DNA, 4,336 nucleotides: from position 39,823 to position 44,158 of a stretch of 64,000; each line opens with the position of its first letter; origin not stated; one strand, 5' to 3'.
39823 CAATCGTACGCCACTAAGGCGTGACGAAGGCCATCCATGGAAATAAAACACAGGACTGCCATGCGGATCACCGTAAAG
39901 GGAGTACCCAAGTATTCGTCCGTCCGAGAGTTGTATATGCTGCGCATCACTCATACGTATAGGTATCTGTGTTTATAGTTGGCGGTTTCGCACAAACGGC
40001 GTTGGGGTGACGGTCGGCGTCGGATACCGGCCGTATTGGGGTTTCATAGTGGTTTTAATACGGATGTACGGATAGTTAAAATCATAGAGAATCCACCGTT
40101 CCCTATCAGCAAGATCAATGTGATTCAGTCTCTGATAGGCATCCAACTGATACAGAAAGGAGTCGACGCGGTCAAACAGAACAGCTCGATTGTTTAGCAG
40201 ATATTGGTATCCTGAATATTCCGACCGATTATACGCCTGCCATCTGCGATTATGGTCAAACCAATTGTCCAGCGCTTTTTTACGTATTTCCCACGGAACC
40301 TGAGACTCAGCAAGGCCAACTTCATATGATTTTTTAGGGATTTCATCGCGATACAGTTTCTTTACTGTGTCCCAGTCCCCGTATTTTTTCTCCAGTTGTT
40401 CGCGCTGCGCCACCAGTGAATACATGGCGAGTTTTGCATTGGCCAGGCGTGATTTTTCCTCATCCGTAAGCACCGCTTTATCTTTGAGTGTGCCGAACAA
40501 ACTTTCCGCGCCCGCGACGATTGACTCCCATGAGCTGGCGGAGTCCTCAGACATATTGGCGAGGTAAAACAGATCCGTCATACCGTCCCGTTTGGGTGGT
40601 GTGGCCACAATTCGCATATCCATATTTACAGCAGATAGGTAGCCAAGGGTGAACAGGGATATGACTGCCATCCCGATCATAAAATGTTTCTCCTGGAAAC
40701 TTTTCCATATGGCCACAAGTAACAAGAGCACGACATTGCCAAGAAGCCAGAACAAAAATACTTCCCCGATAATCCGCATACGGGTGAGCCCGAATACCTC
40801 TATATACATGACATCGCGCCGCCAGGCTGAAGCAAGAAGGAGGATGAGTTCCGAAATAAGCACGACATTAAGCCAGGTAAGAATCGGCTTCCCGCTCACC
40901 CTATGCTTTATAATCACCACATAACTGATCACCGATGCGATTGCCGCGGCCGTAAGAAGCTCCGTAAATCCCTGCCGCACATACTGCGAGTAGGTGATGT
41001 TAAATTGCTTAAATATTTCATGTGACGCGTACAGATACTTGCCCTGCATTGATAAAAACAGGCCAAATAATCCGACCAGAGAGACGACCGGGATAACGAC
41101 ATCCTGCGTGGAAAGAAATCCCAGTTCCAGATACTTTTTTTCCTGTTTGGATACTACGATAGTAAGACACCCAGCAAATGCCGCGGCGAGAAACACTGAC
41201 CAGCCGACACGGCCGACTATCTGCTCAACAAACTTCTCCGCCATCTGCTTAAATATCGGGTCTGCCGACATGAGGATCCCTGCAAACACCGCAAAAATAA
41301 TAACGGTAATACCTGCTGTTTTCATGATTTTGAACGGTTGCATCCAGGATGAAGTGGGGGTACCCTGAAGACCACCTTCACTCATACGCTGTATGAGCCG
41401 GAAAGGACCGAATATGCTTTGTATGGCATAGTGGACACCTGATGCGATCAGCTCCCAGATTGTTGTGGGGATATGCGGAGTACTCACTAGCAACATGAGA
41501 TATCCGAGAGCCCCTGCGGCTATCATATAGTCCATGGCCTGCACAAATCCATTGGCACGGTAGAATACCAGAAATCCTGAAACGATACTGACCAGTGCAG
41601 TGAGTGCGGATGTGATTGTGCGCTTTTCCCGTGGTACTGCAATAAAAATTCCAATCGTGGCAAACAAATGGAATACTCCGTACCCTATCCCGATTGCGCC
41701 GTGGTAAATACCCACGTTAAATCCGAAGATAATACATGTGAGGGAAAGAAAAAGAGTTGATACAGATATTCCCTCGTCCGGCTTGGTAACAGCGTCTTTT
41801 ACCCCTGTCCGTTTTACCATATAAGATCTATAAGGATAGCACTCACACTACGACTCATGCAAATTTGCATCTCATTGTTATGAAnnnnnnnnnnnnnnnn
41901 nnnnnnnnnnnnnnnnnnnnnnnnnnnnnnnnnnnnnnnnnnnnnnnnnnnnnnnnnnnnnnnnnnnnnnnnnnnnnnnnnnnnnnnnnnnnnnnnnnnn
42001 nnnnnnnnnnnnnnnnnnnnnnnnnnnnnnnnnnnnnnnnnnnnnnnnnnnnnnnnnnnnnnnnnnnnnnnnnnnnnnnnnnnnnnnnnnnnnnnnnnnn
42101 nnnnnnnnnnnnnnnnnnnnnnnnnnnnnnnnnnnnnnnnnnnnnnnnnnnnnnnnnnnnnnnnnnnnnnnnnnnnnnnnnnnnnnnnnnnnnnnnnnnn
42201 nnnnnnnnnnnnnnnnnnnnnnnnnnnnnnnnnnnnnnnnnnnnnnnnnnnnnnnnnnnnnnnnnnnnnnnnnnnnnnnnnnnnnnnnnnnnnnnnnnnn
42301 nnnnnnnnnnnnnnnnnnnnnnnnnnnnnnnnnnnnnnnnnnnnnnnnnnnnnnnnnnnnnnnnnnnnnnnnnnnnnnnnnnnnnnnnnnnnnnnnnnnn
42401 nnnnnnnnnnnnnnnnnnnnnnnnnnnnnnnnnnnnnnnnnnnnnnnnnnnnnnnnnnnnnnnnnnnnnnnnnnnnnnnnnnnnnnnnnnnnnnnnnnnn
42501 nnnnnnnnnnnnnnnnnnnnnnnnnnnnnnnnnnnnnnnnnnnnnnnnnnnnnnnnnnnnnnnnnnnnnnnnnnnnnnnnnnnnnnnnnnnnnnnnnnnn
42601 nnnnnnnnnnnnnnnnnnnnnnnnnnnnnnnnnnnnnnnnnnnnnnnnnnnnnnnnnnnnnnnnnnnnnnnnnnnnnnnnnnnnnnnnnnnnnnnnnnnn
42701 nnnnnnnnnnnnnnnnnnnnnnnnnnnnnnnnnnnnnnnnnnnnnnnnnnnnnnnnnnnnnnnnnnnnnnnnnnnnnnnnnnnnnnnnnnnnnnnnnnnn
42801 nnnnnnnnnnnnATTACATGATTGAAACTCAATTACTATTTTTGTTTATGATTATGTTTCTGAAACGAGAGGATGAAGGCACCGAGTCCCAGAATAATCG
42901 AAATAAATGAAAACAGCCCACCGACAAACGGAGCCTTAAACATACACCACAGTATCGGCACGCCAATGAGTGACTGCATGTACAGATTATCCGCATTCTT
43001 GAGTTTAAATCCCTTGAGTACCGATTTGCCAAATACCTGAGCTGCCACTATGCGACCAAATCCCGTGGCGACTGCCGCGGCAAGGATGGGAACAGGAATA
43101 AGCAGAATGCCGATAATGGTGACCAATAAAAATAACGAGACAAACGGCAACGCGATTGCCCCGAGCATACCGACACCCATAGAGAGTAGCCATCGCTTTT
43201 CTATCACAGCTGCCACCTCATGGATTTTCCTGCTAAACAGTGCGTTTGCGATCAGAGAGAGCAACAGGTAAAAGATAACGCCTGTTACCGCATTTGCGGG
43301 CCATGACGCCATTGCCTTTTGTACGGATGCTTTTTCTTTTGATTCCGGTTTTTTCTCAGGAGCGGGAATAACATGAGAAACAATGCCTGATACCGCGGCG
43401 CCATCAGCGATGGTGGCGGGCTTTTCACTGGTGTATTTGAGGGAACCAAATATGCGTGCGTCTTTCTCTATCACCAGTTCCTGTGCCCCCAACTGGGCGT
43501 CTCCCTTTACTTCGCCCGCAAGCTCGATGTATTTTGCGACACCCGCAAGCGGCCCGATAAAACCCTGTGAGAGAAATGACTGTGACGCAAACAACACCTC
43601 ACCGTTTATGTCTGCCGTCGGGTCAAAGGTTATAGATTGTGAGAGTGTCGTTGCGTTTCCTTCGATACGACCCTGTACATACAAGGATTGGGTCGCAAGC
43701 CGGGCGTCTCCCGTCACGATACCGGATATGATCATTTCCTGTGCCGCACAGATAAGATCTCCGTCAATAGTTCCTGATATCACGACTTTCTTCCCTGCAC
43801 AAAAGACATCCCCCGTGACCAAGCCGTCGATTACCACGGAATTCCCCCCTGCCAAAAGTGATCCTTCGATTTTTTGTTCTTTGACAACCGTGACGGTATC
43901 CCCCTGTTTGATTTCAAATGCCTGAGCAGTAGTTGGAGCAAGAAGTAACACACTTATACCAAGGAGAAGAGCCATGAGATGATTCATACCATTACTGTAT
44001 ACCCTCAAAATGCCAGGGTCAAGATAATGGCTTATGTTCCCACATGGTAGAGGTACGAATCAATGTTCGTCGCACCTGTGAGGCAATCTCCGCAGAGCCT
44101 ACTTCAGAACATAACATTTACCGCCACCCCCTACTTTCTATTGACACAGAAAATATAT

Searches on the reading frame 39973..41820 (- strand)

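Call 72: search_protein_families(library=pfam, proteins=[window:39973-41820:-], max_evalue=0.01)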
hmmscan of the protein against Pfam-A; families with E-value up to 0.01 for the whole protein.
window:39973-41820:- (615 aa): 1 family
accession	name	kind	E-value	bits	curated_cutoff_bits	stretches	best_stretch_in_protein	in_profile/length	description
PF13687.11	DUF4153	-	4.5e-37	128.5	27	1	76-428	2-367/373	Domain of unknown function (DUF4153)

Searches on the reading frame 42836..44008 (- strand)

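Call 72: search_protein_families(library=pfam, proteins=[window:42836-44008:-], max_evalue=0.01)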
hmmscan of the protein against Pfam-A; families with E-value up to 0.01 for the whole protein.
window:42836-44008:- (390 aa): 1 family
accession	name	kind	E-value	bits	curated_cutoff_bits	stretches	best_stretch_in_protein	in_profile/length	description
PF04519.19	Bactofilin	-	6.7e-11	42.8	27.9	1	73-141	17-83/98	Polymer-forming cytoskeletal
